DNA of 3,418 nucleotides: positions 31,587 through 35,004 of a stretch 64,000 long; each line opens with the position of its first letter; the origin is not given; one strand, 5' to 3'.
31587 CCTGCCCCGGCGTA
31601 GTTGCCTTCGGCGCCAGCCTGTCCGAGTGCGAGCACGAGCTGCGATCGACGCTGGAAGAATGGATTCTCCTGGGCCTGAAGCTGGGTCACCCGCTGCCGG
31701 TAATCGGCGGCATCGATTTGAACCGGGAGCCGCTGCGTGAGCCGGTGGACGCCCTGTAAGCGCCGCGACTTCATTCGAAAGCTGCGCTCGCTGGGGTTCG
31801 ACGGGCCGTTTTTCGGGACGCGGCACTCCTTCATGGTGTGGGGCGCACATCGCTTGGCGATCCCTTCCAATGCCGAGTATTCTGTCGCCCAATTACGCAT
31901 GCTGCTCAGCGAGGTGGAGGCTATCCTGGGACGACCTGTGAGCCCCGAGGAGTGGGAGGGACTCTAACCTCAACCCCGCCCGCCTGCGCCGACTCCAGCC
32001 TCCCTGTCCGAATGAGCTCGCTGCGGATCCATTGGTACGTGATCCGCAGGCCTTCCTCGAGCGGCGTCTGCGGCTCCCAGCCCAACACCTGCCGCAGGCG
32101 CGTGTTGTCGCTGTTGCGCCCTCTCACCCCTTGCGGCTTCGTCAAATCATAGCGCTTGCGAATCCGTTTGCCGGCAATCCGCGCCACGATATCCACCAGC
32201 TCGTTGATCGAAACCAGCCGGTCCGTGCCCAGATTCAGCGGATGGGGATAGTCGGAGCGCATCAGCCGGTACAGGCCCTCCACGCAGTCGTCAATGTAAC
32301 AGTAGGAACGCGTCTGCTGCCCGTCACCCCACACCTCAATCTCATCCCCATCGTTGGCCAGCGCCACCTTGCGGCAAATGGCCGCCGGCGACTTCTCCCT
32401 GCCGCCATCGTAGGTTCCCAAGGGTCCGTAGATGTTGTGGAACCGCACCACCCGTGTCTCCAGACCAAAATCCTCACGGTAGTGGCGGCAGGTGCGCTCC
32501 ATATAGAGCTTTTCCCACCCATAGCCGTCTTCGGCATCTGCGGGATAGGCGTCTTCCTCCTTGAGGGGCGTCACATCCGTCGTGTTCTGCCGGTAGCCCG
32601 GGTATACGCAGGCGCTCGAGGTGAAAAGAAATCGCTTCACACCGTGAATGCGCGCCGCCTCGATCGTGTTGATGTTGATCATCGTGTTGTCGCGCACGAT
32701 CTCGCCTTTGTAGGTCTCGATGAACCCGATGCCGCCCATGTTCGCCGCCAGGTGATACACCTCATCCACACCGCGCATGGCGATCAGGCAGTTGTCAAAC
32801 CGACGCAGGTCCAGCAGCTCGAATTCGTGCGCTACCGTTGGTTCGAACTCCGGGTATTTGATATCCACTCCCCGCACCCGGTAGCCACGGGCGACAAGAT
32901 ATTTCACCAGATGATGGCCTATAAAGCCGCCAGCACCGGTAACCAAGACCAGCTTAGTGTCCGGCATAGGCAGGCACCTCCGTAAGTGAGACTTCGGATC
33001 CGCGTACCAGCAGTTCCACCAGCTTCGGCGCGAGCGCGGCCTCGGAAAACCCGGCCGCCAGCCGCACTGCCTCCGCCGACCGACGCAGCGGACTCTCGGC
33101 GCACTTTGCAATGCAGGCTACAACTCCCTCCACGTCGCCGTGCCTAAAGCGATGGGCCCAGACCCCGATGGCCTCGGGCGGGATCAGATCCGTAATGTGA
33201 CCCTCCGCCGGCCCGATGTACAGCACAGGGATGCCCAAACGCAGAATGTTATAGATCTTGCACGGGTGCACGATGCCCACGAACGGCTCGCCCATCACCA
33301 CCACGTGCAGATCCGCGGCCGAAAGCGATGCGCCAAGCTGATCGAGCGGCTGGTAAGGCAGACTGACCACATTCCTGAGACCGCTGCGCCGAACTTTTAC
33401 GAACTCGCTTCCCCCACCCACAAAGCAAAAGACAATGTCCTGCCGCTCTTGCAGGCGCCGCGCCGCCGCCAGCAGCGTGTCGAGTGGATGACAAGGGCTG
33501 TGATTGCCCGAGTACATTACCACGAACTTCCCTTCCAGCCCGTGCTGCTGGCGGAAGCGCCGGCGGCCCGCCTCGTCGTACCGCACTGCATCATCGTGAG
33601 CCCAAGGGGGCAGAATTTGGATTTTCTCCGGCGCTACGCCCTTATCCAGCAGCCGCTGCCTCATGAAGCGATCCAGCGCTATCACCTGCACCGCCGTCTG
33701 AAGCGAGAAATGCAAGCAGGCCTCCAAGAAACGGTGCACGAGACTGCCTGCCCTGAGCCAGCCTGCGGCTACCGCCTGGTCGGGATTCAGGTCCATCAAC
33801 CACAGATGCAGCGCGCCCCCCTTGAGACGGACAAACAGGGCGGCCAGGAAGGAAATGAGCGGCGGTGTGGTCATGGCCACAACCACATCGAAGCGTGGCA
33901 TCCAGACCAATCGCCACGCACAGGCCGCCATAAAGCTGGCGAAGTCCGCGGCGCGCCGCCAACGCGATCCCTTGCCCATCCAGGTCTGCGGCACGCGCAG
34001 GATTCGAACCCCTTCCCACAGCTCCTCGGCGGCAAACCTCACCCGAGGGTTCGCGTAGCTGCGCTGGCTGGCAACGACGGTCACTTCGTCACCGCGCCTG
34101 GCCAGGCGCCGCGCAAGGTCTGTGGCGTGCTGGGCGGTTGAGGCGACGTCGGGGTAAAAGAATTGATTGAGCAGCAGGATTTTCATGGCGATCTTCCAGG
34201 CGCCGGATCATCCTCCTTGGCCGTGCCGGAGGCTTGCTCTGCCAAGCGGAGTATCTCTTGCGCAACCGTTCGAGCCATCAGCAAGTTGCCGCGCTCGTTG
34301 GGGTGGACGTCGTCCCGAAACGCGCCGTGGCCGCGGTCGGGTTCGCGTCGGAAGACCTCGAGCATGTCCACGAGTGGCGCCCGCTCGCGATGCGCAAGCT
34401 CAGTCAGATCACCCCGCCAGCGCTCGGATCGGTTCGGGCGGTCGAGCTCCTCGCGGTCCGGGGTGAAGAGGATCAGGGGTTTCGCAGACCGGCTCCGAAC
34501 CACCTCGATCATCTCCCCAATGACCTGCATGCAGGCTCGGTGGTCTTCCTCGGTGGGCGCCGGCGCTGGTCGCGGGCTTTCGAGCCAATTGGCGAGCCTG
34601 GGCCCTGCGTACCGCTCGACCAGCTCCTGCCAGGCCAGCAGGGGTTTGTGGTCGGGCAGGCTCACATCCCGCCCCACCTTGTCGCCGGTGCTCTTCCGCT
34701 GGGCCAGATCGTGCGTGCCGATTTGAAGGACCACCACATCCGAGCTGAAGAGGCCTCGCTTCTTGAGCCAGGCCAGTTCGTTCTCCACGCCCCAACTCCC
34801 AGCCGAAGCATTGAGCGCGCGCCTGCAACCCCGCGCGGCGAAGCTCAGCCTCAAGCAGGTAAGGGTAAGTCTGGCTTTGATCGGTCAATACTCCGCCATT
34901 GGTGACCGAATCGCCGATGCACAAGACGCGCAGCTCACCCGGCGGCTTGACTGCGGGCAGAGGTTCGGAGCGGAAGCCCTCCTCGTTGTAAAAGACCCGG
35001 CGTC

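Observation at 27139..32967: The junction 'GME 3' end | hicBA | wecA' occurs three times in tandem, each time with a different HicAB pair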

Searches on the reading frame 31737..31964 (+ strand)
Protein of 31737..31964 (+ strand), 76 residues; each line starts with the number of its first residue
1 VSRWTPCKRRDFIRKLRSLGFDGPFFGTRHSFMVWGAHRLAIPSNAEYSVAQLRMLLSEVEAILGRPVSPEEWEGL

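Call 4: search_protein_families(library=pfam, max_evalue=0.01, proteins=[window:31737-31964:+])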
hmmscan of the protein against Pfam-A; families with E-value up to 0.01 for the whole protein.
seq(76 aa): 0 families

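Call 35: search_protein_families(library=ncbifam, max_evalue=0.1, proteins=[window:31737-31964:+])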
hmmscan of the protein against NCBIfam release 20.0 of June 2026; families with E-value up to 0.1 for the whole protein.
seq(76 aa): 0 families

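Call 36: search_protein_families(library=pfam, max_evalue=10, proteins=[window:31737-31964:+])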
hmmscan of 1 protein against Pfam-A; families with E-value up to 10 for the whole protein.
seq(76 aa): 0 families

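Call 38: search_solved_structures(query=window:31737-31964:+, max_evalue=10)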
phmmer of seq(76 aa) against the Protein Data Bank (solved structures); distinct sequences matched with E-value up to 10: 0.

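Call 52: find_homologous_proteins(query=window:31737-31964:+, max_evalue=0.00001)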
Query seq(76 aa) (76 aa): 1159 proteins with E <= 0.00001 among 1159 candidates; the best 120 are listed.
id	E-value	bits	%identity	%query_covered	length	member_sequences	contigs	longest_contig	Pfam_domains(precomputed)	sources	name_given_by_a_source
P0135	4.6e-45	169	99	100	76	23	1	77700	-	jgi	jgi:hypothetical protein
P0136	6.8e-41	155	93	100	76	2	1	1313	-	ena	-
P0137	1.5e-40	154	92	100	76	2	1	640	-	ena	-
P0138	4.3e-40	153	92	100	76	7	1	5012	-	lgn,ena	-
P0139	5.6e-40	153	92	100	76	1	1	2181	-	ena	-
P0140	7.4e-39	149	87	100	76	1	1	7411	-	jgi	jgi:hypothetical protein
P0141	8.3e-34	133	78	100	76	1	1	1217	-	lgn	-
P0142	2.1e-33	132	76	100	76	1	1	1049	-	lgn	-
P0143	2.1e-33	132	76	100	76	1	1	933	-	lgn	-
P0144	2.1e-33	132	78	100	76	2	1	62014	-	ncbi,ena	-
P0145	5.3e-33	130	78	100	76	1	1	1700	-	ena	-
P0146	8.0e-33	130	74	100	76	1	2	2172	-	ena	-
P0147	8.6e-33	130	75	100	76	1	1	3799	-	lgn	-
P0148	1.1e-32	129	74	100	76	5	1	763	-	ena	-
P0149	1.5e-32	129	75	100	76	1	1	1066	-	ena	-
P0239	2.1e-30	122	75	100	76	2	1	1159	-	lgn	-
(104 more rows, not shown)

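Call 57: find_encoding_contigs(protein=P0140, flank=7000, max_places=3)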
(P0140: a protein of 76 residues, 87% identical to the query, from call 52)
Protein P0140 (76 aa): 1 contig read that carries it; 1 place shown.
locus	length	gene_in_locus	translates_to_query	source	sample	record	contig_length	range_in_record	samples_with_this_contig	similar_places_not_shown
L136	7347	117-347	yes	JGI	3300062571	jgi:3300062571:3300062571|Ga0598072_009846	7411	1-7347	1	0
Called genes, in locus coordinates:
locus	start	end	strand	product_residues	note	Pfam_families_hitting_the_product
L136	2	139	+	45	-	?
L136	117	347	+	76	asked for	-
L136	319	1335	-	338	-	PF01073:3Beta_HSD, PF01370:Epimerase, PF02719:Polysacc_synt_2 (weak), PF13460:NAD_binding_10, PF16363:GDP_Man_Dehyd, PF07993:NAD_binding_4 (weak)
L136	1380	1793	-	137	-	PF08241:Methyltransf_11 (weak), PF08242:Methyltransf_12 (weak), PF13489:Methyltransf_23, PF13847:Methyltransf_31 (weak)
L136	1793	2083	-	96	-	PF13489:Methyltransf_23 (weak), PF13649:Methyltransf_25 (weak)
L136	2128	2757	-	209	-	PF08241:Methyltransf_11 (weak), PF08242:Methyltransf_12 (faint), PF13489:Methyltransf_23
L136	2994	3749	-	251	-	PF04794:YdjC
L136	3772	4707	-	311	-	PF00535:Glycos_transf_2, PF10111:Glyco_tranf_2_2, PF13641:Glyco_tranf_2_3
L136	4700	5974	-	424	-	PF13439:Glyco_transf_4 (faint), PF00534:Glycos_transf_1, PF13692:Glyco_trans_1_4, PF13524:Glyco_trans_1_2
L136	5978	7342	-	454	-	PF04932:Wzy_C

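Call 58: find_encoding_contigs(protein=P0144, flank=5000, max_places=3)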
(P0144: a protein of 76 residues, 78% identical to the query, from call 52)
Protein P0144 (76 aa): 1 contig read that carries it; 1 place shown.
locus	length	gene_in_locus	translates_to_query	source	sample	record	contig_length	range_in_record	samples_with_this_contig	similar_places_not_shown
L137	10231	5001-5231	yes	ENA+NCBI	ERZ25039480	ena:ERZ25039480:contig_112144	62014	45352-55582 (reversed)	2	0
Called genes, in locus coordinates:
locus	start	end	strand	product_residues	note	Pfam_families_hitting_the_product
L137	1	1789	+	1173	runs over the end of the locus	PF00176:SNF2-rel_dom, PF04851:ResIII, PF00270:DEAD, PF00271:Helicase_C, PF13020:NOV_C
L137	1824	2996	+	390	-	PF02463:SMC_N, PF11398:DUF2813 (faint), PF13175:AAA_15, PF00005:ABC_tran (faint), PF13476:AAA_23 (weak), PF13304:AAA_21, PF13175:AAA_15 (weak)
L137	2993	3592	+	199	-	PF14103:DUF4276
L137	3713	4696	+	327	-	PF06634:DUF1156, PF13020:NOV_C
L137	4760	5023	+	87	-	PF21748:UPF0150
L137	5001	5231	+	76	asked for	-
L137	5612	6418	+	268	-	PF06634:DUF1156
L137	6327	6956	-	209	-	-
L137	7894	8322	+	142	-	-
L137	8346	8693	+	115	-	PF22600:MTPAP-like_central (weak), PF01909:NTP_transf_2, PF18765:Polbeta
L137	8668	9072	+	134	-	PF05168:HEPN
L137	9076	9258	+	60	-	PF18731:HEPN_Swt1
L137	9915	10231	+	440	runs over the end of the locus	PF04465:DUF499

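Call 59: find_encoding_contigs(protein=P0135, flank=10000, max_places=6)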
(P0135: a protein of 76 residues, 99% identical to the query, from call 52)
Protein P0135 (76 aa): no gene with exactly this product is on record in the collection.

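Call 81: predict_structure(alignment_id=A4)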
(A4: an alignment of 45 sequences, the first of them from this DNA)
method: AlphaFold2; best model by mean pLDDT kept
length: 76 residues; sequences in the alignment: 45
mean_pLDDT: 92.7   pTM: 0.81
mean pLDDT of the five models: 92.7, 91.9, 88.6, 85.3, 63.2
residues with pLDDT >= 90: 63; 70-90: 11; 50-70: 1; < 50: 1
segments of 3 or more residues with pLDDT < 50: none
pLDDT, mean of each block of 10 residues (from residue 1): 83 97 89 95 95 96 95 90
secondary structure, 60 per line:
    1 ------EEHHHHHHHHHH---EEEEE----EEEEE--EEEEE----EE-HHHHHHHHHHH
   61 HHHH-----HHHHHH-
elements in order: H9-18 E22-26 E31-35 E38-42 H50-64 H70-75

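Call 85: fold_search(model_id=the predicted structure, library=pdb)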
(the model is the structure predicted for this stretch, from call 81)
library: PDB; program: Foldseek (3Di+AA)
matches with E <= 10: 111; with E <= 0.001: 0
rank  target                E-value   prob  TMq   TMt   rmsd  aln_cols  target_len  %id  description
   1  1whz                  1.6e-02  1.00  0.72  0.77   2.5        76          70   21  Crystal structure of a hypothetical protein from thermus thermophilus HB8 (released 2004-11-28)
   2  6g26_F                8.7e-01  0.80  0.55  0.67   2.5        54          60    9  The crystal structure of the Burkholderia pseudomallei HicAB complex (released 2018-10-31)
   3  6hpb_A                9.3e-01  0.75  0.53  0.67   2.1        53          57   24  Crystal structure of the E.coli HicAB toxin-antitoxin complex (released 2019-09-18)
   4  4xhw_D                1.6e+00  0.11  0.25  0.22   8.2        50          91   24  Crystal structure of Timeless_PAB domain in SeMet-labelled form (released 2015-09-30)
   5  5gzb_A                1.6e+00  0.08  0.26  0.23  10.1        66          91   11  Crystal Structure of Transcription Factor TEAD4 in Complex with M-CAT DNA (released 2017-04-19)
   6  6g26_E                1.9e+00  0.60  0.56  0.67   2.4        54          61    9  The crystal structure of the Burkholderia pseudomallei HicAB complex (released 2018-10-31)
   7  4xht_A                2.0e+00  0.08  0.23  0.19   7.9        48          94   25  Crystal structure of Timeless_PAB domain native form (released 2015-09-30)
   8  4xhw_B                2.2e+00  0.08  0.23  0.20   7.9        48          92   25  Crystal structure of Timeless_PAB domain in SeMet-labelled form (released 2015-09-30)
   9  2cs7_A                2.5e+00  0.08  0.24  0.31   8.3        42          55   24  1.2 A Crystal structure of the S. pneumoniae PhtA histidine triad domain a novel zinc binding fold (released 2006-02-14)
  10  4xhw_C                2.5e+00  0.04  0.24  0.20   8.8        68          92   18  Crystal structure of Timeless_PAB domain in SeMet-labelled form (released 2015-09-30)
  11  2g7j_MODEL_1_A        3.0e+00  0.30  0.39  0.28   2.8        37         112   14  Solution NMR structure of the putative cytoplasmic protein ygaC from Salmonella typhimurium. Northeast Structu (released 2006-05-02)
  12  2cs7_C                3.2e+00  0.08  0.24  0.32   7.8        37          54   24  1.2 A Crystal structure of the S. pneumoniae PhtA histidine triad domain a novel zinc binding fold (released 2006-02-14)
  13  5b3v_B                3.2e+00  0.04  0.22  0.06  14.2        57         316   16  Crystal structure of biliverdin reductase in complex with biliverdin and NADP+ from Synechocystis sp. PCC 6803 (released 2017-02-15)
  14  4pav_A                3.4e+00  0.15  0.38  0.24   7.3        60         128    7  Structure of hypothetical protein SA1046 from S. aureus. (released 2015-05-06)
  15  6k9e_B                3.4e+00  0.09  0.30  0.08   5.8        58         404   14  The A form apo structure of NrS-1 C terminal region-CTR(305-718) (released 2020-06-17)
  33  6hpb_C                5.7e+00  0.08  0.38  0.49   4.9        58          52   26  Crystal structure of the E.coli HicAB toxin-antitoxin complex (released 2019-09-18)
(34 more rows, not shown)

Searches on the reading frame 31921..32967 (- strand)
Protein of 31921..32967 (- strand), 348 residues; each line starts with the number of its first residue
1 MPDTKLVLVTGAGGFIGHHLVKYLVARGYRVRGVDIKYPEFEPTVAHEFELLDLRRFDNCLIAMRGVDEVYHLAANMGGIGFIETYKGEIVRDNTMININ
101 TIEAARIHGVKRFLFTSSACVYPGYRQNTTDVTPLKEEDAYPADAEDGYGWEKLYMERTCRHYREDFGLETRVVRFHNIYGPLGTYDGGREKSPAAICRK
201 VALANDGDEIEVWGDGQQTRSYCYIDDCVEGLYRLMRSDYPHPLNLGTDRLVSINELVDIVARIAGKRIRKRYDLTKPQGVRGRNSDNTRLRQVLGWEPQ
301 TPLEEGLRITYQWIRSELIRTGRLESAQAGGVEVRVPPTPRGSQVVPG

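Call 9: search_protein_families(library=pfam, max_evalue=0.001, proteins=[window:31921-32967:-])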
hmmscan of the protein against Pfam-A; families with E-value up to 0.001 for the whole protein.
window:31921-32967:- (348 aa): 7 families
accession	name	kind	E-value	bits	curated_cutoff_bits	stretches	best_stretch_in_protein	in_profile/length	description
PF01370.27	Epimerase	-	3.8e-50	171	20.9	1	7-247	1-240/240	NAD dependent epimerase/dehydratase family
PF16363.11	GDP_Man_Dehyd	-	6.2e-34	118.4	27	1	8-309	1-331/332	GDP-mannose 4,6 dehydratase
PF01073.25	3Beta_HSD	-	2.2e-11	43.7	22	1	8-182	1-184/280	3-beta hydroxysteroid dehydrogenase/isomerase family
PF07993.18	NAD_binding_4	-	8.8e-11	41.9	20.1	1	65-181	87-209/258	Male sterility protein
PF13460.12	NAD_binding_10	-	2.8e-09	37.6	27.2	1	11-124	1-107/184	NAD(P)H-binding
PF02719.21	Polysacc_synt_2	-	1.1e-07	31.8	20.2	1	7-118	1-128/293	Polysaccharide biosynthesis protein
PF05368.20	NmrA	-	0.00021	21.4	27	0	4-117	2-106/298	NmrA-like family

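Call 18: find_related_loci(query=window:31921-32967:-, collection=metagenome_contigs, flank=10000)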
Query window:31921-32967:- (348 aa) in metagenome_contigs; peptide patterns used: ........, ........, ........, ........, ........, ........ (x = any residue, [..] = any of these).
600 stretches matched a pattern (row limit reached: there are more); 565 encode a relative of the query (tblastn E <= 1e-3); the best 80 are kept; 80 distinct loci.
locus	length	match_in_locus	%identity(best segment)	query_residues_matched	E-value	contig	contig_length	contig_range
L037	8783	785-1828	100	1-348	0e+0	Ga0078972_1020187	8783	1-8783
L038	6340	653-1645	95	1-331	0e+0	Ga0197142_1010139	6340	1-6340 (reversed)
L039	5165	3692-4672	94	5-331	0e+0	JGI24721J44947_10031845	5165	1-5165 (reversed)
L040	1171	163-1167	84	8-342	0e+0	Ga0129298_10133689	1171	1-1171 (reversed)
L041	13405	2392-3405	80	7-344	0e+0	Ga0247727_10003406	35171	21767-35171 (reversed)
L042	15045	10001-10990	79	1-331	3e-180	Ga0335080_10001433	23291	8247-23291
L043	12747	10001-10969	82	1-323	3e-180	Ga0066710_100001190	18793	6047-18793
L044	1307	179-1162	80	4-331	0e+0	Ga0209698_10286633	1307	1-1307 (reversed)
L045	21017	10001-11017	76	1-339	6e-179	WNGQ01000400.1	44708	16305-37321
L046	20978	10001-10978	79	1-326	4e-178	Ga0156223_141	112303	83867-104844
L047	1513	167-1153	79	1-329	0e+0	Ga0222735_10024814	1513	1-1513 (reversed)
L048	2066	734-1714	78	3-329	0e+0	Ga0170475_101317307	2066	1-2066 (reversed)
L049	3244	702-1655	81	1-318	0e+0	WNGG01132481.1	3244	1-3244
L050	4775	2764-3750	80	5-330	0e+0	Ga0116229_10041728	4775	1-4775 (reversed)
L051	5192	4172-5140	78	1-323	5e-180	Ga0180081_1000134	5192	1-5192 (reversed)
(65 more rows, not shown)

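Call 60: search_solved_structures(query=window:31921-32967:-, max_evalue=1e-20)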
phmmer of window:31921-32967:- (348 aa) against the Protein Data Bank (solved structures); distinct sequences matched with E-value up to 1e-20: 32.
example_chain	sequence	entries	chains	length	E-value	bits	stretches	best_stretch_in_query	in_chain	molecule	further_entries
8sg0_A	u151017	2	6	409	4.8e-108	364.7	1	4-319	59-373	GDP-mannose 3,5-epimerase | GDP-mannose 3,5 epimerase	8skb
2c59_A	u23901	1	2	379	1.1e-105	357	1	7-320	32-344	GDP-MANNOSE-3', 5'-EPIMERASE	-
2c54_A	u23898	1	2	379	2.8e-105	355.6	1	7-320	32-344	GDP-MANNOSE-3', 5'-EPIMERASE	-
2c5a_A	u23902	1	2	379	3.9e-105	355.1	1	7-320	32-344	GDP-MANNOSE-3', 5'-EPIMERASE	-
2c5e_A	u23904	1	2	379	7.4e-105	354.2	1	7-320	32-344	GDP-MANNOSE-3', 5'-EPIMERASE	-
4zrm_A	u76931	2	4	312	5.9e-33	117.7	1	7-317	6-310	UDP-glucose 4-epimerase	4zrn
1bsv_A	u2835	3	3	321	1.2e-32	116.6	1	45-315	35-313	PROTEIN (GDP-FUCOSE SYNTHETASE) | GDP-FUCOSE SYNTHETASE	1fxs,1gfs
1e6u_A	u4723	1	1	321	2.4e-32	115.7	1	45-315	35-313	GDP-FUCOSE SYNTHETASE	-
1bws_A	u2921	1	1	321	3.2e-32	115.3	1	45-315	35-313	PROTEIN (GDP-4-KETO-6-DEOXY-D-MANNOSE EPIMERASE/REDUCTASE)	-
1e7s_A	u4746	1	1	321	4.4e-32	114.8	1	45-315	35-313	GDP-FUCOSE SYNTHETASE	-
1e7q_A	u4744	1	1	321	4.6e-32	114.8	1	45-315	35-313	GDP-FUCOSE SYNTHETASE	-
1e7r_A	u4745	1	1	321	7.9e-32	114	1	45-315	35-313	GDP-FUCOSE SYNTHETASE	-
4lk3_A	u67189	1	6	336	8.6e-32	113.9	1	3-318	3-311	UDP-glucuronic acid decarboxylase 1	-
4gll_A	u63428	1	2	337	1.1e-31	113.5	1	3-318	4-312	UDP-glucuronic acid decarboxylase 1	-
2b69_A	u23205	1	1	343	1.2e-31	113.4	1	3-318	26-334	UDP-glucuronate decarboxylase 1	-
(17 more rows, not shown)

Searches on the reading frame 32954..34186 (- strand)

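Call 9: search_protein_families(library=pfam, max_evalue=0.001, proteins=[window:32954-34186:-])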
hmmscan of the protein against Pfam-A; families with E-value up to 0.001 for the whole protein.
window:32954-34186:- (410 aa): 4 families
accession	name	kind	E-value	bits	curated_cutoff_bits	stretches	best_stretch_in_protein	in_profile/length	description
PF13579.12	Glyco_trans_4_4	-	2e-15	57.9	29.7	1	18-195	4-158/158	Glycosyl transferase 4-like domain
PF13439.12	Glyco_transf_4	-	4e-13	50.2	28.5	1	18-194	5-164/170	Glycosyltransferase Family 4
PF00534.26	Glycos_transf_1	-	4e-05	23.7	26.4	1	208-302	2-105/172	Glycosyl transferases group 1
PF13692.12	Glyco_trans_1_4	-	7.7e-05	23.4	27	1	221-324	2-106/142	Glycosyl transferases group 1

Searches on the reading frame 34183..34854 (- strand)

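Call 9: search_protein_families(library=pfam, max_evalue=0.001, proteins=[window:34183-34854:-])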
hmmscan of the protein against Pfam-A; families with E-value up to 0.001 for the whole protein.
window:34183-34854:- (223 aa): 1 family
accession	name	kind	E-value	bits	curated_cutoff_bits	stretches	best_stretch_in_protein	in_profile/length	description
PF13472.12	Lipase_GDSL_2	-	6.6e-12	46.7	32.9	1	9-190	31-176/178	GDSL-like Lipase/Acylhydrolase family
